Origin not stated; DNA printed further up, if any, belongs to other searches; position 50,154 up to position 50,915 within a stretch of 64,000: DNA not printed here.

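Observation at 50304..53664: Tandem array of eight translationally chained two-domain paralogs of unknown function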

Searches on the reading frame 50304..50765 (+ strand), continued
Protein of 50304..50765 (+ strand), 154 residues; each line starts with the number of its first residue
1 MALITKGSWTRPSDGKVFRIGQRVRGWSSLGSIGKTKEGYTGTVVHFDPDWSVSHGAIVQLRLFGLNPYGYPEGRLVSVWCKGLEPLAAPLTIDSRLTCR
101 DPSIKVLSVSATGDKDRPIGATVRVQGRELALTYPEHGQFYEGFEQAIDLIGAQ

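Call 41: search_protein_families(library=pfam, proteins=[P0051, P0063, P0067, P0071, P0073, P0076, P0082, P0084, P0091, P0109], max_evalue=0.1)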
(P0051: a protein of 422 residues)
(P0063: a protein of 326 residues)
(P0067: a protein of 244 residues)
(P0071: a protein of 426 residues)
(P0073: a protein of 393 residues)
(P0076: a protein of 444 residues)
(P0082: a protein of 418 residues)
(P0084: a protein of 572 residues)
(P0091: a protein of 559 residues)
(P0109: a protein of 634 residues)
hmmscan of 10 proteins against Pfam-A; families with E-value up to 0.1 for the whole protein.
P0051 (422 aa): 10 families
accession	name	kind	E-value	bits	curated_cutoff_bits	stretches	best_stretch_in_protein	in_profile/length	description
PF02559.22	CarD_TRCF_RID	-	0.00035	21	23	1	4-29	1-33/57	CarD-like/TRCF RID domain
PF16745.11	RsgA_N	-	0.0036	17.5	27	0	85-109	28-52/54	RsgA N-terminal domain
PF21196.3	PcrA_UvrD_tudor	-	0.0042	17.3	23.9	1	6-26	1-21/48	PcrA/UvrD tudor domain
PF22639.1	Gp18_dom_I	-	0.0062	16.9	27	0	145-175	11-43/93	Tail sheath protein Gp18-like domain I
PF00924.24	MS_channel_2nd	-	0.012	16.2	20.2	0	148-172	17-37/68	Mechanosensitive ion channel, beta-domain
PF08240.17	ADH_N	-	0.015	15.9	23.5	0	81-104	42-65/104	Alcohol dehydrogenase GroES-like domain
PF18141.7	UPF1_1B_dom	-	0.015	15.7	28.5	1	119-162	4-47/93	RNA helicase UPF1, 1B domain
PF00366.26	Ribosomal_S17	-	0.05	14.1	25.9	0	147-167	42-62/68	Ribosomal protein S17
PF07989.16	Cnn_1N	-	0.056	14.1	28.5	0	250-338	10-67/74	Centrosomin N-terminal motif 1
PF18467.7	DUF5613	-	0.092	13.6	33.3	0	290-322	47-79/97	Domain of unknown function (DUF5613)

P0063 (326 aa): 5 families
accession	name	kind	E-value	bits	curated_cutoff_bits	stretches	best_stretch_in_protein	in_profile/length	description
PF14192.12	DUF4314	-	1.6e-09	38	27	2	73-123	10-53/69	Domain of unknown function (DUF4314)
PF18346.7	SH3_15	-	3.9e-05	24.3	24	1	4-121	1-53/67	Mind bomb SH3 repeat domain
PF23044.1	SH3-C_UBE2O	-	0.00066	20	21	0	102-123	24-45/68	UBE2O, ubiquitin binding SH3-C domain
PF00467.35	KOW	-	0.019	15.2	22.3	0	172-191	11-31/32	KOW motif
PF18129.7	SH3_12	-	0.078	13.4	26.2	0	152-194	3-41/69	Xrn1 SH3-like domain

P0067 (244 aa): 7 families
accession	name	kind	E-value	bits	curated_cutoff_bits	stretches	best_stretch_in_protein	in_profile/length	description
PF02211.21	NHase_beta_C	-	1.9e-05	25.5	27.7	0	2-43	10-50/98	Nitrile hydratase beta subunit, C-terminal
PF18129.7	SH3_12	-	5.9e-05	23.4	26.2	1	3-52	2-45/69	Xrn1 SH3-like domain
PF14192.12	DUF4314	-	0.00042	20.6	27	0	74-119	11-53/69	Domain of unknown function (DUF4314)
PF00084.26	Sushi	-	0.0062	17.4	20.7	0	62-87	11-31/56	Sushi repeat (SCR repeat)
PF00924.24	MS_channel_2nd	-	0.0086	16.6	20.2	0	74-119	17-48/68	Mechanosensitive ion channel, beta-domain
PF13636.12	Methyltranf_PUA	-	0.013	16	27.6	0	33-60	9-37/49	RNA-binding PUA-like domain of methyltransferase RsmF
PF18346.7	SH3_15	-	0.027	15.2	24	0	100-126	36-62/67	Mind bomb SH3 repeat domain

P0071 (426 aa): 4 families
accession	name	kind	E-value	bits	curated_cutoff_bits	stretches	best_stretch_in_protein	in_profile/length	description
PF11604.15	CusF_Ec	-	1.8e-05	24.9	27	0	1-25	44-68/72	Copper binding periplasmic protein CusF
PF14192.12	DUF4314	-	0.00067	20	27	0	3-46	10-53/69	Domain of unknown function (DUF4314)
PF18346.7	SH3_15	-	0.00097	19.8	24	0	256-302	1-25/67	Mind bomb SH3 repeat domain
PF00924.24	MS_channel_2nd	-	0.0017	18.8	20.2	0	254-279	16-35/68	Mechanosensitive ion channel, beta-domain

P0073 (393 aa): 3 families
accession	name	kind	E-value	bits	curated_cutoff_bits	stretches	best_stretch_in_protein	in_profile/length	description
PF02211.21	NHase_beta_C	-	0.0034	18.2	27.7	0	69-87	7-25/98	Nitrile hydratase beta subunit, C-terminal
PF18346.7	SH3_15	-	0.044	14.5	24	0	74-185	1-60/67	Mind bomb SH3 repeat domain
PF00924.24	MS_channel_2nd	-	0.076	13.6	20.2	0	295-319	15-37/68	Mechanosensitive ion channel, beta-domain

P0076 (444 aa): 14 families
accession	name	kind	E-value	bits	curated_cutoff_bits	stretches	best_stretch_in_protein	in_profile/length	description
PF02211.21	NHase_beta_C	-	4.6e-09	37.1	27.7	0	315-334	5-24/98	Nitrile hydratase beta subunit, C-terminal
PF18129.7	SH3_12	-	1.1e-07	32.1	26.2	1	82-142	2-62/69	Xrn1 SH3-like domain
PF00924.24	MS_channel_2nd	-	2.2e-05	24.9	20.2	0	80-116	15-44/68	Mechanosensitive ion channel, beta-domain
PF18335.7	SH3_13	-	0.00012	22.2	41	0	316-362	19-65/65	ATP-dependent RecD-like DNA helicase SH3 domain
PF02183.23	HALZ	-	0.0015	19.1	28.1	1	39-66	15-42/43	Homeobox associated leucine zipper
PF21138.3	SMUBP-2_HCS1_1B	-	0.002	18.4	27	0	154-209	64-117/129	Helicase SMUBP-2/HCS1, 1B domain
PF22283.2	DUF6960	-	0.0021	18.7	27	0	310-346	65-100/131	Family of unknown function (DUF6960)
PF18214.6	STATa_Ig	-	0.0027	18.1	26.6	0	53-93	55-94/122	STATa Immunoglobulin-like domain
PF11580.13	DUF3239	-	0.0043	17.8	25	0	149-179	48-78/125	Protein of unknown function (DUF3239)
PF06005.17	ZapB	-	0.0057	17.5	31.5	1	36-74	4-42/71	Cell division protein ZapB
PF18346.7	SH3_15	-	0.011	16.4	24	0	83-193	1-46/67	Mind bomb SH3 repeat domain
PF04319.19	NifZ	-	0.02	15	27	0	319-336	1-18/73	NifZ domain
PF16325.11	Peptidase_U32_C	-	0.05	14.2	28.2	0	319-339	24-44/83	Peptidase family U32 C-terminal domain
PF03144.31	GTP_EFTU_D2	-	0.063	14.2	30.3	0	161-205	12-53/73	Elongation factor Tu domain 2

P0082 (418 aa): 9 families
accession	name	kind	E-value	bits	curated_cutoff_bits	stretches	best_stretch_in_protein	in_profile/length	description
PF14192.12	DUF4314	-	1.5e-07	31.7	27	1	153-209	10-61/69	Domain of unknown function (DUF4314)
PF02211.21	NHase_beta_C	-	3.2e-07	31.2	27.7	0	285-318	8-45/98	Nitrile hydratase beta subunit, C-terminal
PF08940.17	DUF1918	-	0.00045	20.2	24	0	291-331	5-45/58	Domain of unknown function (DUF1918)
PF15057.12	DUF4537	-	0.0027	18.2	27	0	182-260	17-96/120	Domain of unknown function (DUF4537)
PF18335.7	SH3_13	-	0.0066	16.7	41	0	218-249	24-55/65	ATP-dependent RecD-like DNA helicase SH3 domain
PF14444.12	S1-like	-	0.0099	16.3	25.2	0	4-19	35-50/58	S1-like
PF07154.16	DUF1392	-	0.03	14.9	25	0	282-309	81-108/150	Protein of unknown function (DUF1392)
PF06372.18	Gemin6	-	0.069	13.6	23.9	0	223-285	17-79/88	Gemin6 Sm-like domain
PF01245.26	Ribosomal_L19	-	0.082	13.3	22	0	281-314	10-44/111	Ribosomal protein L19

P0084 (572 aa): 6 families
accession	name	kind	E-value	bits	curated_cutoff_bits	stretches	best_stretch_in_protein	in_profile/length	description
PF02211.21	NHase_beta_C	-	6.6e-09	36.5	27.7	0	219-247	7-35/98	Nitrile hydratase beta subunit, C-terminal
PF00924.24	MS_channel_2nd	-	2.2e-05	24.9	20.2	0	286-327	16-37/68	Mechanosensitive ion channel, beta-domain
PF01157.24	Ribosomal_L21e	-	0.00011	22.4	27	0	6-46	31-75/101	Ribosomal protein L21e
PF18346.7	SH3_15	-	0.00025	21.7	24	0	288-327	1-44/67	Mind bomb SH3 repeat domain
PF06442.17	DHFR_2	-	0.042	14.1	25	0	375-395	19-39/78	R67 dihydrofolate reductase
PF11604.15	CusF_Ec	-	0.072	13.4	27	0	280-300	40-60/72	Copper binding periplasmic protein CusF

P0091 (559 aa): 8 families
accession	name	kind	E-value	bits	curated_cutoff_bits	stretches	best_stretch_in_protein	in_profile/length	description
PF18129.7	SH3_12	-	1.1e-13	51.4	26.2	1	72-112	3-44/69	Xrn1 SH3-like domain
PF02211.21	NHase_beta_C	-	1.7e-09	38.4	27.7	0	219-252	7-45/98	Nitrile hydratase beta subunit, C-terminal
PF22283.2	DUF6960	-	3.8e-05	24.3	27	0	211-248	63-100/131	Family of unknown function (DUF6960)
PF00924.24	MS_channel_2nd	-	6.2e-05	23.5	20.2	0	373-413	14-44/68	Mechanosensitive ion channel, beta-domain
PF24145.1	K1-lyase_N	-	0.00033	21.1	27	0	445-456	24-35/72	K1 capsule-specific polysaccharide lyase, N-terminal domain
PF18346.7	SH3_15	-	0.00041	21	24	0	72-176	1-42/67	Mind bomb SH3 repeat domain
PF23897.1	DUF7245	-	0.0013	19.2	27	0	59-86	39-66/119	Family of unknown function (DUF7245)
PF16325.11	Peptidase_U32_C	-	0.0088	16.6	28.2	0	223-242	26-45/83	Peptidase family U32 C-terminal domain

P0109 (634 aa): 12 families
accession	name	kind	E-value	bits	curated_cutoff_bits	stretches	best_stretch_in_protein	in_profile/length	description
PF18346.7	SH3_15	-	9.6e-63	208.8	24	7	574-630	1-67/67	Mind bomb SH3 repeat domain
PF25600.1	TRIM_CC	-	2.4e-36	125.1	30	1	42-182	1-138/142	TRIM protein coiled-coil region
PF20093.5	DUF6484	-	1.8e-15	57.8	27.6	0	418-444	1-27/61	Domain of unknown function (DUF6484)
PF18350.7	SH3_17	-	2.3e-13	50.2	27.7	0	531-554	12-35/53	Restriction endonuclease SH3 domain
PF02211.21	NHase_beta_C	-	3.9e-13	50.1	27.7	0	327-365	9-46/98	Nitrile hydratase beta subunit, C-terminal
PF19135.5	DUF5818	-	4.1e-09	36.3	27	0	450-465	29-44/57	Protein of unknown function (DUF5818)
PF09439.16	SRPRB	-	9.7e-08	32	25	0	601-624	37-60/178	Signal recognition particle receptor beta subunit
PF13567.11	DUF4131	-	1.4e-06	28.6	31.6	0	499-529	108-134/165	Domain of unknown function (DUF4131)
PF01245.26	Ribosomal_L19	-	1.8e-06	28.3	22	0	324-347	12-35/111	Ribosomal protein L19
PF14217.11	DUF4327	-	0.0002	21.9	27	0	248-275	28-55/67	Domain of unknown function (DUF4327)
PF02941.21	FeThRed_A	-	0.0015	19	25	0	515-526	1-12/67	Ferredoxin thioredoxin reductase variable alpha chain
PF01157.24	Ribosomal_L21e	-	0.018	15.3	27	0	387-429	30-72/101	Ribosomal protein L21e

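Call 56: search_protein_families(library=ncbifam, proteins=[window:50304-50765:+], max_evalue=0.1)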
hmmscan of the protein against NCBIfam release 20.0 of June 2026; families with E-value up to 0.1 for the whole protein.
window:50304-50765:+ (154 aa): 0 families

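Call 63: list_cluster_members(proteins=[P0019, P0021, P0022, P0025, P0026, P0027, P0029, P0030, P0032, P0034])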
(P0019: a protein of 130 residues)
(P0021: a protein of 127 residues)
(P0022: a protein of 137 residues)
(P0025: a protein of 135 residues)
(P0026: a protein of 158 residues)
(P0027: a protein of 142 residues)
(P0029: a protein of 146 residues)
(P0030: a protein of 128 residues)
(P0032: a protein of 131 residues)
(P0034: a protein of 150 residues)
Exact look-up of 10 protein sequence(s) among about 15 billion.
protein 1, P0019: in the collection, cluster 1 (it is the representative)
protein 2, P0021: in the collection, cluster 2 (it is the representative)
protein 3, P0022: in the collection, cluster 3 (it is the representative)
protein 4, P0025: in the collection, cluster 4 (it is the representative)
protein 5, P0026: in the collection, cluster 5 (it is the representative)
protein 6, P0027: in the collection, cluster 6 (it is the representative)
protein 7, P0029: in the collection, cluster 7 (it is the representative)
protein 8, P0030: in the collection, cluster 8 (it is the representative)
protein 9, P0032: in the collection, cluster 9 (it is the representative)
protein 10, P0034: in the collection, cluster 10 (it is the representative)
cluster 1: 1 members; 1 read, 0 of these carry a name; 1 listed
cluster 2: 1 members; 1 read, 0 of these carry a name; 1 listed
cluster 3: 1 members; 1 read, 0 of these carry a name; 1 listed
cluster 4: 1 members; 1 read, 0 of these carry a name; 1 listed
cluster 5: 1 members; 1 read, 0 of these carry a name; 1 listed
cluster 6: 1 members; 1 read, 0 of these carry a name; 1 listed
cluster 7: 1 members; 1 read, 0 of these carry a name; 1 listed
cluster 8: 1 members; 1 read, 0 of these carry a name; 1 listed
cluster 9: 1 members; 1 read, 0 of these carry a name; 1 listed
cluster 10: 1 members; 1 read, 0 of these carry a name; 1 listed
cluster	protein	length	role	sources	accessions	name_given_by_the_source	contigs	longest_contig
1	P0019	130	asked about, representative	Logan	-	-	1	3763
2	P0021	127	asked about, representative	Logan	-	-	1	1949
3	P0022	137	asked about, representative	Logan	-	-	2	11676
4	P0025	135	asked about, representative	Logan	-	-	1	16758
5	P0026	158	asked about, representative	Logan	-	-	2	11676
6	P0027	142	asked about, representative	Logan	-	-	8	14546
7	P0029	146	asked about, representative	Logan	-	-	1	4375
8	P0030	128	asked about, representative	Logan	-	-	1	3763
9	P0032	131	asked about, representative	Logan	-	-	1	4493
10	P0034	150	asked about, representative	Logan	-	-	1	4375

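Call 64: find_encoding_contigs(protein=P0026, flank=10000, max_places=2)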
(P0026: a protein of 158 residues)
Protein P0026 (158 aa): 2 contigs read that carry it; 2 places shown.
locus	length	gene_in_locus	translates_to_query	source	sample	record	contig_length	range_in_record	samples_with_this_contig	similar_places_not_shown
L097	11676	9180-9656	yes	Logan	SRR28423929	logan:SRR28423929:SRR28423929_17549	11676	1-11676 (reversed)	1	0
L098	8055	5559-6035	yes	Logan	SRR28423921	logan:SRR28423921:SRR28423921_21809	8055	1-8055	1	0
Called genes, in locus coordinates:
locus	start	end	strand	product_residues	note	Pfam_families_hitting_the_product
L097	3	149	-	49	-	?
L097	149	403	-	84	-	-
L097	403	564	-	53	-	-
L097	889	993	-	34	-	-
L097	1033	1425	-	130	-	-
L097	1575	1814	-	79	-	-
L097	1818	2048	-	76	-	-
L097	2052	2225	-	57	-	-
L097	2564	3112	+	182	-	-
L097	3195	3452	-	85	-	-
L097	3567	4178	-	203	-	-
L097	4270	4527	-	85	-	-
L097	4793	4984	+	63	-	-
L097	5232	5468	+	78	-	-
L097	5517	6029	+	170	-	PF00149:Metallophos (weak), PF12850:Metallophos_2 (weak)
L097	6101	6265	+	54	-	-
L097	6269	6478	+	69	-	-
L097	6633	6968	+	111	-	-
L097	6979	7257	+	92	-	-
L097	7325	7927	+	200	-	-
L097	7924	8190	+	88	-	-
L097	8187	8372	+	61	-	-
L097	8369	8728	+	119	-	PF10686:YAcAr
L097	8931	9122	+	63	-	-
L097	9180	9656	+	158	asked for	-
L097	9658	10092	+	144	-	-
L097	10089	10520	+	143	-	-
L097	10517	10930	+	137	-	-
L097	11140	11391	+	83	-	-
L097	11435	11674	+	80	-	?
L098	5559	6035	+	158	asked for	-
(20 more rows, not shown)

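Call 65: find_encoding_contigs(protein=P0027, flank=10000, max_places=3)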
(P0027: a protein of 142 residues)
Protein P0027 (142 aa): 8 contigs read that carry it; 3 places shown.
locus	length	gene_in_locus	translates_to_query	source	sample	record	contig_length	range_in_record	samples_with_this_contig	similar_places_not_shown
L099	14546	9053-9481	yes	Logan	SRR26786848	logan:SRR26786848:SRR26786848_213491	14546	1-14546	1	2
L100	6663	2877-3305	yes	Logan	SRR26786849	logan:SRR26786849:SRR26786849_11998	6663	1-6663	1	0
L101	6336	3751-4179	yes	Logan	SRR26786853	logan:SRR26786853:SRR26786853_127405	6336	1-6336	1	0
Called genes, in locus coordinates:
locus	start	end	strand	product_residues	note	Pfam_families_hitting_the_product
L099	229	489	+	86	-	-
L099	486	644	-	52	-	-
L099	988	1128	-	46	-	-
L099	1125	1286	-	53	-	-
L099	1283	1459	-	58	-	-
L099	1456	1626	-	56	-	-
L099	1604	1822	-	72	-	-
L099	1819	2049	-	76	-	-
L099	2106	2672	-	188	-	-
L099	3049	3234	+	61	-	-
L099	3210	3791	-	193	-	-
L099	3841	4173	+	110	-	-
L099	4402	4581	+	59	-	-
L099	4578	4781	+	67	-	-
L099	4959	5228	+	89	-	-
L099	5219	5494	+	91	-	-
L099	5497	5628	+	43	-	-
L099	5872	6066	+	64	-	-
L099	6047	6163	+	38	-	-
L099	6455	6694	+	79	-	-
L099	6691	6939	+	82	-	-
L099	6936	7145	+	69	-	-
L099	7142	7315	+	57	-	-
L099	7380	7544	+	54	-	-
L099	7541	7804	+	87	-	-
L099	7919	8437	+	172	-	-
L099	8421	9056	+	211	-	-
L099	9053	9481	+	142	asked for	-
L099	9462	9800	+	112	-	-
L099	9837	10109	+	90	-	-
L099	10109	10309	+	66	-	-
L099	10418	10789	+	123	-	-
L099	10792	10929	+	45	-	-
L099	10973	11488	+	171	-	PF12850:Metallophos_2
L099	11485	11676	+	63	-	-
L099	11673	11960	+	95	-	-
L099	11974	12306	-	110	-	-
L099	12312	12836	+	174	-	-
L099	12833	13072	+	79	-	-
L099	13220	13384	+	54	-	-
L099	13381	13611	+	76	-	-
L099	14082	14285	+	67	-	-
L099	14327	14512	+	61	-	-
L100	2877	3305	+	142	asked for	-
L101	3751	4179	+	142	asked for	-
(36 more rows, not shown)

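Call 80: search_protein_families(library=pfam, proteins=[P0105, P0107, P0056, P0092, P0099, P0103, P0111, P0112, P0095, P0110], max_evalue=0.001)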
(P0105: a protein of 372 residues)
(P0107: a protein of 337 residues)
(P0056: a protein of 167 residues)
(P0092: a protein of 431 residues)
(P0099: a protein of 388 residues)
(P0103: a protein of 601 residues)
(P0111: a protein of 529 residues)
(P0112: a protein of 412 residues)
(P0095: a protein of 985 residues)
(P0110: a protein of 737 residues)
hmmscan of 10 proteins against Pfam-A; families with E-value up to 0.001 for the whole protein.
P0105 (372 aa): 1 family
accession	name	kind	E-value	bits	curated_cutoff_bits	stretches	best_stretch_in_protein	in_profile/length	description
PF18129.7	SH3_12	-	0.00019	21.8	26.2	0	3-27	2-26/69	Xrn1 SH3-like domain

P0107 (337 aa): 0 families

P0056 (167 aa): 0 families

P0092 (431 aa): 1 family
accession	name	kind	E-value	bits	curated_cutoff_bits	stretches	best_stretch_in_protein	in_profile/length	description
PF18129.7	SH3_12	-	1.3e-08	35.1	26.2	1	321-346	2-28/69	Xrn1 SH3-like domain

P0099 (388 aa): 1 family
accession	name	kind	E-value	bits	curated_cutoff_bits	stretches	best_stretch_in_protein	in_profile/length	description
PF18129.7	SH3_12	-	5.8e-06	26.6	26.2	1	254-311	2-52/69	Xrn1 SH3-like domain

P0103 (601 aa): 1 family
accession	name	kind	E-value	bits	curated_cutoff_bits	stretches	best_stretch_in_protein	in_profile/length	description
PF18129.7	SH3_12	-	6.3e-06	26.5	26.2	0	304-346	2-46/69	Xrn1 SH3-like domain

P0111 (529 aa): 3 families
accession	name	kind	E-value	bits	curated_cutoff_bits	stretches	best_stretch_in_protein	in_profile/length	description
PF18129.7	SH3_12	-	7.6e-08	32.7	26.2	0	21-84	3-66/69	Xrn1 SH3-like domain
PF02211.21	NHase_beta_C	-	2.3e-05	25.2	27.7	0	318-335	5-22/98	Nitrile hydratase beta subunit, C-terminal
PF18346.7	SH3_15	-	0.00052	20.7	24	0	392-414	1-23/67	Mind bomb SH3 repeat domain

P0112 (412 aa): 3 families
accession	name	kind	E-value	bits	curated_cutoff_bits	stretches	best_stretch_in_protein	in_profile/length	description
PF18346.7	SH3_15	-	5e-05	23.9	24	0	285-323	1-41/67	Mind bomb SH3 repeat domain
PF18129.7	SH3_12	-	0.00014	22.2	26.2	0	224-261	6-41/69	Xrn1 SH3-like domain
PF02211.21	NHase_beta_C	-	0.00054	20.8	27.7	0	281-296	8-23/98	Nitrile hydratase beta subunit, C-terminal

P0095 (985 aa): 1 family
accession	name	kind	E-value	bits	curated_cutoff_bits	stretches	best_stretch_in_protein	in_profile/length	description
PF06701.19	MIB_HERC2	-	2.1e-05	24.8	33.5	0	588-625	12-53/66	Mib_herc2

P0110 (737 aa): 2 families
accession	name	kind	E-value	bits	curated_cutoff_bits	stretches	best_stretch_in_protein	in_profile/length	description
PF18346.7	SH3_15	-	8e-08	32.9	24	0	683-706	1-24/67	Mind bomb SH3 repeat domain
PF02211.21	NHase_beta_C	-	7.1e-07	30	27.7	0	524-543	5-24/98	Nitrile hydratase beta subunit, C-terminal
